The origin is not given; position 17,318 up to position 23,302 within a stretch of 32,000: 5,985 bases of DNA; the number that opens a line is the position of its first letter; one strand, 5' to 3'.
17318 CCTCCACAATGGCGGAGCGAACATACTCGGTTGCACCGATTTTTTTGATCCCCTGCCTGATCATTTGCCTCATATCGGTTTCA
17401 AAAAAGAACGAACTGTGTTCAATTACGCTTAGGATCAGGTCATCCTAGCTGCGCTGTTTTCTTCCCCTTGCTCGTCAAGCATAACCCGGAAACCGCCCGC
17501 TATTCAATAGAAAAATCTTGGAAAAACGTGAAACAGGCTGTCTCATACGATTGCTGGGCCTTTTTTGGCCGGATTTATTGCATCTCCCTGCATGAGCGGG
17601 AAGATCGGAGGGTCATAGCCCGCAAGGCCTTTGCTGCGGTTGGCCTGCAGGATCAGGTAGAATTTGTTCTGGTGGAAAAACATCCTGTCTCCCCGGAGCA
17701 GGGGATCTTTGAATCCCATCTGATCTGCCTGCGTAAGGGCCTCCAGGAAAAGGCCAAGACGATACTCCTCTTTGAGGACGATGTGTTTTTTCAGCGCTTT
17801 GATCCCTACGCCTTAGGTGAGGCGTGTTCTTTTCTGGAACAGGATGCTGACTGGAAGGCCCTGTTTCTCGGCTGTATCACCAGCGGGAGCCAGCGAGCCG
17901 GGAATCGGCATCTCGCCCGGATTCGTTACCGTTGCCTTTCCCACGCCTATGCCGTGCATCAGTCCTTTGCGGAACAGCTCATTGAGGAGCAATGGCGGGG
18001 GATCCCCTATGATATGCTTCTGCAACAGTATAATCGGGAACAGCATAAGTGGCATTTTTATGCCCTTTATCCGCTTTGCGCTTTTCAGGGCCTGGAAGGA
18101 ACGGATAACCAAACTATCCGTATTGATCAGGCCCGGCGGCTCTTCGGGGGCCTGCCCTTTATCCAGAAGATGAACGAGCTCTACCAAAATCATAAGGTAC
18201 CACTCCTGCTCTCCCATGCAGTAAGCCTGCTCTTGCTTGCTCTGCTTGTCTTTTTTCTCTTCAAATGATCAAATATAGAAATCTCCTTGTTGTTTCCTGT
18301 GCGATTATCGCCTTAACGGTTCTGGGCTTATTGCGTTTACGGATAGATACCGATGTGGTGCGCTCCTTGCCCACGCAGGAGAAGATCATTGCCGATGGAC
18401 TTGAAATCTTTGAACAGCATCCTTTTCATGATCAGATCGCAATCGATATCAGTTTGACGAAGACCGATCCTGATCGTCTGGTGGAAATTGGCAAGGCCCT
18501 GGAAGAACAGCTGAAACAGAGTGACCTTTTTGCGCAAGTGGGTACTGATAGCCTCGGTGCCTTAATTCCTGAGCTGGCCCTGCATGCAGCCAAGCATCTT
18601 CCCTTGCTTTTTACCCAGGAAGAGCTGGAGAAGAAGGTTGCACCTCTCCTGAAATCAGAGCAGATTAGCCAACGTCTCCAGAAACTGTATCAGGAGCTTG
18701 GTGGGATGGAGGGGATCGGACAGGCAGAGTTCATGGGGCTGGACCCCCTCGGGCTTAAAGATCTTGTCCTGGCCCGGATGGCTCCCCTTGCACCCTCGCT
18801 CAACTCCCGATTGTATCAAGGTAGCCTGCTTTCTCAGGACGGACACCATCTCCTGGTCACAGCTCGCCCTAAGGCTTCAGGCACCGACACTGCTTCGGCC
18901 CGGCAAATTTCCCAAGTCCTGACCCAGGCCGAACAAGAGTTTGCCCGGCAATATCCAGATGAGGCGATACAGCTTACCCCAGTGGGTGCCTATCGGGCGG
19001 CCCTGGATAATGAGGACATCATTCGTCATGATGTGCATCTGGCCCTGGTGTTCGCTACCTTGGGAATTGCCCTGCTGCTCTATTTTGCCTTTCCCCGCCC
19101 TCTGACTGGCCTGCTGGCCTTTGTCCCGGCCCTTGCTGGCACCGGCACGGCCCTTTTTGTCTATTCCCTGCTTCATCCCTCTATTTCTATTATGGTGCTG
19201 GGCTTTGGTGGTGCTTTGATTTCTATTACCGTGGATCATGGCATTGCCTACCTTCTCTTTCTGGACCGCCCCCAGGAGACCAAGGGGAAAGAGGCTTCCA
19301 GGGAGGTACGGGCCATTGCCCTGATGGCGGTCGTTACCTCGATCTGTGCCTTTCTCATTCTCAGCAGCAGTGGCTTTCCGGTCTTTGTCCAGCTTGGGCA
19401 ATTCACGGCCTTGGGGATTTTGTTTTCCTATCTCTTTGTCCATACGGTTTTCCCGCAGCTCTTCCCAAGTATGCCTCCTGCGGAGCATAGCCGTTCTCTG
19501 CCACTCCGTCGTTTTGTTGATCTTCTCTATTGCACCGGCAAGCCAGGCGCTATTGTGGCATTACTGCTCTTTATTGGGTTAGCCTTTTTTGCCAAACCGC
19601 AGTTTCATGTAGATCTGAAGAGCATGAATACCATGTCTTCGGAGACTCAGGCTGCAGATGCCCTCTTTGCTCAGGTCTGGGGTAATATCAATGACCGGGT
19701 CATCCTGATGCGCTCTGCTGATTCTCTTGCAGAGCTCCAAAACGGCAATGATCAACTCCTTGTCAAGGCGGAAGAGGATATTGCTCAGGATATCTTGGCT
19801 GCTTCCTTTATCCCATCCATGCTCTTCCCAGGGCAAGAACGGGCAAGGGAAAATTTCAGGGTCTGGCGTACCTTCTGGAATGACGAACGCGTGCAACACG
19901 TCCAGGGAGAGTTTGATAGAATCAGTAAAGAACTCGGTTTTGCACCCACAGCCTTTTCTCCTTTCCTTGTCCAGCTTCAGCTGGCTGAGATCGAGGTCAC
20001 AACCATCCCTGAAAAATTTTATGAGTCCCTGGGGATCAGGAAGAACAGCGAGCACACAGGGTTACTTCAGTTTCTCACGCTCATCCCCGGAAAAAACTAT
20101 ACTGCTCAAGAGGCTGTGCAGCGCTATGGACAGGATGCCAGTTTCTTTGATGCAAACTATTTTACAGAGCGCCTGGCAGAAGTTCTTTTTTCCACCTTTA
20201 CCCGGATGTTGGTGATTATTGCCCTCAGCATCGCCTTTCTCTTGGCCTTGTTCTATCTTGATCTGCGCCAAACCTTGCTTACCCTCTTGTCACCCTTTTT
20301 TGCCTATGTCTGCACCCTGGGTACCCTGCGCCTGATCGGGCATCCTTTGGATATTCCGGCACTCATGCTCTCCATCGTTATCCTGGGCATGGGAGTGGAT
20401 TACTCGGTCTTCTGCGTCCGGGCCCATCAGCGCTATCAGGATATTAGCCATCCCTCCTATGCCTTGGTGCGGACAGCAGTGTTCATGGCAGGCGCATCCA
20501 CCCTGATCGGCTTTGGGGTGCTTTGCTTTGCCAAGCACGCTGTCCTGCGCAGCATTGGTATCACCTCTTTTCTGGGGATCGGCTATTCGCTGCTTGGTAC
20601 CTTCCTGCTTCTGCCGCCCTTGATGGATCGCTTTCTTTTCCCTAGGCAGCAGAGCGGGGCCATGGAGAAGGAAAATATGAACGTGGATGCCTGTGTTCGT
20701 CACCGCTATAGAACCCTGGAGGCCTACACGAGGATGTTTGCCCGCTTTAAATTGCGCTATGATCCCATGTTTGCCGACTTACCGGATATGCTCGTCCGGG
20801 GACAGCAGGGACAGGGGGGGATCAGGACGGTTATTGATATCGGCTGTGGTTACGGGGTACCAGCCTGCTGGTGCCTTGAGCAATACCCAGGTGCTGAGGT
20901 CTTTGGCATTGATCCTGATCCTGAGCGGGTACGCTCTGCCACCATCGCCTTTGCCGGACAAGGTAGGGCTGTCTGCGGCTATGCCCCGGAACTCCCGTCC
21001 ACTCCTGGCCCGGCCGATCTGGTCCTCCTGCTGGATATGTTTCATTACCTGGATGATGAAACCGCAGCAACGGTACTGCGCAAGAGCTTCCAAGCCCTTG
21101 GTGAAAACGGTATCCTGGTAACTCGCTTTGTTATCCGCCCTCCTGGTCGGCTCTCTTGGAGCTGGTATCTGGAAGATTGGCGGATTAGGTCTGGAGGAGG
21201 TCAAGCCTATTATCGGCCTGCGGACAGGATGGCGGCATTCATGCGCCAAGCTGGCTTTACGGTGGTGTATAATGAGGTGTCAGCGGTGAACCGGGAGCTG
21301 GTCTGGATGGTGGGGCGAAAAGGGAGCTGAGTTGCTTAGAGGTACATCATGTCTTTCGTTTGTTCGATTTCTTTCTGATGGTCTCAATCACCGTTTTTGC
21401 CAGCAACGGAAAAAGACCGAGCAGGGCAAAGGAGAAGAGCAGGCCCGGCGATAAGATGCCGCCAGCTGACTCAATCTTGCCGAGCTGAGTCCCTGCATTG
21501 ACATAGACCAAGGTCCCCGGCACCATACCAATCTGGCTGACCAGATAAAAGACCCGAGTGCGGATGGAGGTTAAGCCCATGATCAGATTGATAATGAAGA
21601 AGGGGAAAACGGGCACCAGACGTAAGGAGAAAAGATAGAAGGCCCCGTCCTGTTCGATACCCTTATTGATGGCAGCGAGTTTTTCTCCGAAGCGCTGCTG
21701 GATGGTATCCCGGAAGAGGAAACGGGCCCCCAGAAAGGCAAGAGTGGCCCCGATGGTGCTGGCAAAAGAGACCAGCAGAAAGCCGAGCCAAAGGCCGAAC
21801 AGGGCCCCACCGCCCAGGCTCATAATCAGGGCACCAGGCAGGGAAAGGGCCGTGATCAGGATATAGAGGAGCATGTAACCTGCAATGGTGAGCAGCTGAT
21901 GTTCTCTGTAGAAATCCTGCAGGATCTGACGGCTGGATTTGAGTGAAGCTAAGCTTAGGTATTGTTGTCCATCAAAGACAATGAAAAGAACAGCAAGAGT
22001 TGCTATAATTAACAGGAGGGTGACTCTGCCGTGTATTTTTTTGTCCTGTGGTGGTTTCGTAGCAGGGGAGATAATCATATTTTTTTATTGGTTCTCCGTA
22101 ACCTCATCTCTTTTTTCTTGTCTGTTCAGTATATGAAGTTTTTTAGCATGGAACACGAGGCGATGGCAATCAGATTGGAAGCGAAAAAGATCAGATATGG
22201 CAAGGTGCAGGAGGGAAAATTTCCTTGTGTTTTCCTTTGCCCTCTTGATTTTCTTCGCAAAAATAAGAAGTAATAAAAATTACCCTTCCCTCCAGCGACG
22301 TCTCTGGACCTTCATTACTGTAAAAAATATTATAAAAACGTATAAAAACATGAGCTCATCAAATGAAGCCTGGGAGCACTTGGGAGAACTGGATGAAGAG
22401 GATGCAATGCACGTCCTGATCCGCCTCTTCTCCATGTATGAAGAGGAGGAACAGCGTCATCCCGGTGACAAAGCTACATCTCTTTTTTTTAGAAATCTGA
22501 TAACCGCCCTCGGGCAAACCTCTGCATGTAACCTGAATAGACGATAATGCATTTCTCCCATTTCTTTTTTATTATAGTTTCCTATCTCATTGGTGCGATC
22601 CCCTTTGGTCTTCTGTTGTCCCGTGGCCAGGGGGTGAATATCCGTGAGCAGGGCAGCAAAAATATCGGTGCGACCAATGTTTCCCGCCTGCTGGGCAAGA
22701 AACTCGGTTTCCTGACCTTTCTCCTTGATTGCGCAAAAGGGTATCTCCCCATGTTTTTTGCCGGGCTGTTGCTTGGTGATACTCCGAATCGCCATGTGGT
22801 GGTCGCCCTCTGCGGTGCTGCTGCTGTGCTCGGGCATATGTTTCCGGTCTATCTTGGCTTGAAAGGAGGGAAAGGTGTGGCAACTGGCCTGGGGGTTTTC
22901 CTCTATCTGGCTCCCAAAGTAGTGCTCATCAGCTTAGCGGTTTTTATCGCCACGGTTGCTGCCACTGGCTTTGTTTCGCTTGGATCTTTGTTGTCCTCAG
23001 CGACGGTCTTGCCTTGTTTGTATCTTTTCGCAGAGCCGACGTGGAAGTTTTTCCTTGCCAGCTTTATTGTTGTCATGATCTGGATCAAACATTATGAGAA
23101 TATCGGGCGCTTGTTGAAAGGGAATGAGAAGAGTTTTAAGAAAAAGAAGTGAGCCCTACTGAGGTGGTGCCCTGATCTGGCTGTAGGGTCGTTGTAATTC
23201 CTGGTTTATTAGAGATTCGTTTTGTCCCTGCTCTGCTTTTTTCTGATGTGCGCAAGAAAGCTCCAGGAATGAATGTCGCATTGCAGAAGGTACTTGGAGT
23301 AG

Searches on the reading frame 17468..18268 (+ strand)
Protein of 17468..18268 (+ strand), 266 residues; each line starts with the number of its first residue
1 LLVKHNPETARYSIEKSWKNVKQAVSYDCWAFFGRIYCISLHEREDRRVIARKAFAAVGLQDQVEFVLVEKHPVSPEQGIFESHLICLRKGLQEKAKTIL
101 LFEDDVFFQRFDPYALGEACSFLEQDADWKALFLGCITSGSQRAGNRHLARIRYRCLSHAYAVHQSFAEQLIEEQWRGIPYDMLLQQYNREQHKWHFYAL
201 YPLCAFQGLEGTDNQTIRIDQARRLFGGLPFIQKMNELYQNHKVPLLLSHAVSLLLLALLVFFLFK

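Call 11: search_protein_families(library=padloc, proteins=[window:17468-18268:+], max_evalue=0.001)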
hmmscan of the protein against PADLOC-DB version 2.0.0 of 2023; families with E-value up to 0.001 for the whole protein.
window:17468-18268:+ (266 aa): 0 families

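Call 87: search_protein_families(library=pfam, proteins=[window:17468-18268:+], max_evalue=0.0001)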
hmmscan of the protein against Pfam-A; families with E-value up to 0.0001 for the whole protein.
window:17468-18268:+ (266 aa): 1 family
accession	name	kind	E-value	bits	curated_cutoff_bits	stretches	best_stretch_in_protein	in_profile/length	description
PF01755.23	Glyco_transf_25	-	2.6e-05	24.6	24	0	77-110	67-100/199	Glycosyltransferase family 25 (LPS biosynthesis protein)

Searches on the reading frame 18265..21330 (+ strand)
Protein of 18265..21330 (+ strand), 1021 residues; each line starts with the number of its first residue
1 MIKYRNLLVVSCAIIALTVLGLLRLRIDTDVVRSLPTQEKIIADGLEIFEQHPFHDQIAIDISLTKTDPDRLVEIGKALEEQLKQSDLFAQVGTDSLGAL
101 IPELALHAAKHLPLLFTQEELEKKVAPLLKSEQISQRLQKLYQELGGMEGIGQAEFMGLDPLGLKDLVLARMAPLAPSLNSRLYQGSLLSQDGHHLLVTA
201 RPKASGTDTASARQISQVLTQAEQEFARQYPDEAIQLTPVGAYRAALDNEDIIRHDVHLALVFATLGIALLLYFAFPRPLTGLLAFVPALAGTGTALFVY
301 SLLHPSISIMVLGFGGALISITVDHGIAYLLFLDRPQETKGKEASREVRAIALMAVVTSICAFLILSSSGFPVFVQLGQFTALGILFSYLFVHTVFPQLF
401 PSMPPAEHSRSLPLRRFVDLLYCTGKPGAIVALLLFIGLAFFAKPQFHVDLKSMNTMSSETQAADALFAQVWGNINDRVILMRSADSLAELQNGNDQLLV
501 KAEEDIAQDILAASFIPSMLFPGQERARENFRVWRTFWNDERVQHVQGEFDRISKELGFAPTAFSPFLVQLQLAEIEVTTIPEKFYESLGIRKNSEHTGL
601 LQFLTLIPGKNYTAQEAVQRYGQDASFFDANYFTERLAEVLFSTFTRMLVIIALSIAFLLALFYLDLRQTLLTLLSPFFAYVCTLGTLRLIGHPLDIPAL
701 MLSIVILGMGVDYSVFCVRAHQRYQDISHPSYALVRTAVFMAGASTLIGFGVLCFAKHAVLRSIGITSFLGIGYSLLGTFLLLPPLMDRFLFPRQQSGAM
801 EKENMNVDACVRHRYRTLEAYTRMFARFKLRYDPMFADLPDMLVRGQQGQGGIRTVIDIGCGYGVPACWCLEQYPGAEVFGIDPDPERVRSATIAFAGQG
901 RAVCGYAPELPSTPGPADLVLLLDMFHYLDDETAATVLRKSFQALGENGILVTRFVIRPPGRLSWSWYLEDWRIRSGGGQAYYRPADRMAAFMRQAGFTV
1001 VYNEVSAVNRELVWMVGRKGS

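Call 11: search_protein_families(library=padloc, proteins=[window:18265-21330:+], max_evalue=0.001)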
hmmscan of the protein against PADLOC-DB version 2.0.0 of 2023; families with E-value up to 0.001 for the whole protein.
window:18265-21330:+ (1021 aa): 1 family
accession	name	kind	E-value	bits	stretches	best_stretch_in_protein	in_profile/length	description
PDLC04134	mad2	-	1.5e-14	51.7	1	840-1006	280-426/492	mads_2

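Call 87: search_protein_families(library=pfam, proteins=[window:18265-21330:+], max_evalue=0.0001)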
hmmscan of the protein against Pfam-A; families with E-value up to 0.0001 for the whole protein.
window:18265-21330:+ (1021 aa): 6 families
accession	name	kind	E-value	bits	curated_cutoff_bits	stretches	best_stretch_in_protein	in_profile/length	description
PF03176.21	MMPL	-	1.5e-17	64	20.5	2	174-399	66-298/333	MMPL family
PF13649.12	Methyltransf_25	-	7.2e-12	46.3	27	1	856-949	1-97/97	Methyltransferase domain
PF08242.18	Methyltransf_12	-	9.7e-11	42.7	30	1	857-951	1-98/98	Methyltransferase domain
PF08241.18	Methyltransf_11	-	1.3e-10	42.2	21.2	1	857-952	1-94/95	Methyltransferase domain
PF13489.12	Methyltransf_23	-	1.6e-10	41.4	27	1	855-1001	25-162/164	Methyltransferase domain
PF00891.24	Methyltransf_2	-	7.3e-05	22.6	22.3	0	852-952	62-164/210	O-methyltransferase domain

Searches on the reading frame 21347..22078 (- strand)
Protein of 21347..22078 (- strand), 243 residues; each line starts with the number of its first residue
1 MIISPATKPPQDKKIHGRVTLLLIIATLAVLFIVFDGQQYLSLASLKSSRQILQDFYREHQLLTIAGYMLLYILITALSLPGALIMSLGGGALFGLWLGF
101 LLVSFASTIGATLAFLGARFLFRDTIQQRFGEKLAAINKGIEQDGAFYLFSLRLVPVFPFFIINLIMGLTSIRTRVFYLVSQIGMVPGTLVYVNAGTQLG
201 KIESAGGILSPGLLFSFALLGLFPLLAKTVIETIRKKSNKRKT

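Call 87: search_protein_families(library=pfam, proteins=[window:21347-22078:-], max_evalue=0.0001)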
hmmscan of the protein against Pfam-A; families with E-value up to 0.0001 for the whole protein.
window:21347-22078:- (243 aa): 1 family
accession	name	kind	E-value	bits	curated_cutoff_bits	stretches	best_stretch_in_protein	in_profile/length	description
PF09335.16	VTT_dom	-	2.8e-24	86.4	33.9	1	84-197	4-122/123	VTT domain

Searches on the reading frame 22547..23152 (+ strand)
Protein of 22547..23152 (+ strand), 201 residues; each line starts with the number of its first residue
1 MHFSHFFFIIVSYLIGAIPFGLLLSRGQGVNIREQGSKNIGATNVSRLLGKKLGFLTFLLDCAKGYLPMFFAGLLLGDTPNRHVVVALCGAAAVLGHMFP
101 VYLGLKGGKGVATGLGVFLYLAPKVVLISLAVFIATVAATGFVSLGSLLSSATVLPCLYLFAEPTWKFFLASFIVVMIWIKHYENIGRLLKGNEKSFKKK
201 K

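Call 87: search_protein_families(library=pfam, proteins=[window:22547-23152:+], max_evalue=0.0001)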
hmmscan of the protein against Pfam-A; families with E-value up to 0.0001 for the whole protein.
window:22547-23152:+ (201 aa): 1 family
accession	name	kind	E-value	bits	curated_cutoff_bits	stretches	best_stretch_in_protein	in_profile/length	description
PF02660.20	G3P_acyltransf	-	3.3e-51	174.1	24.1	1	11-189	1-164/164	Glycerol-3-phosphate acyltransferase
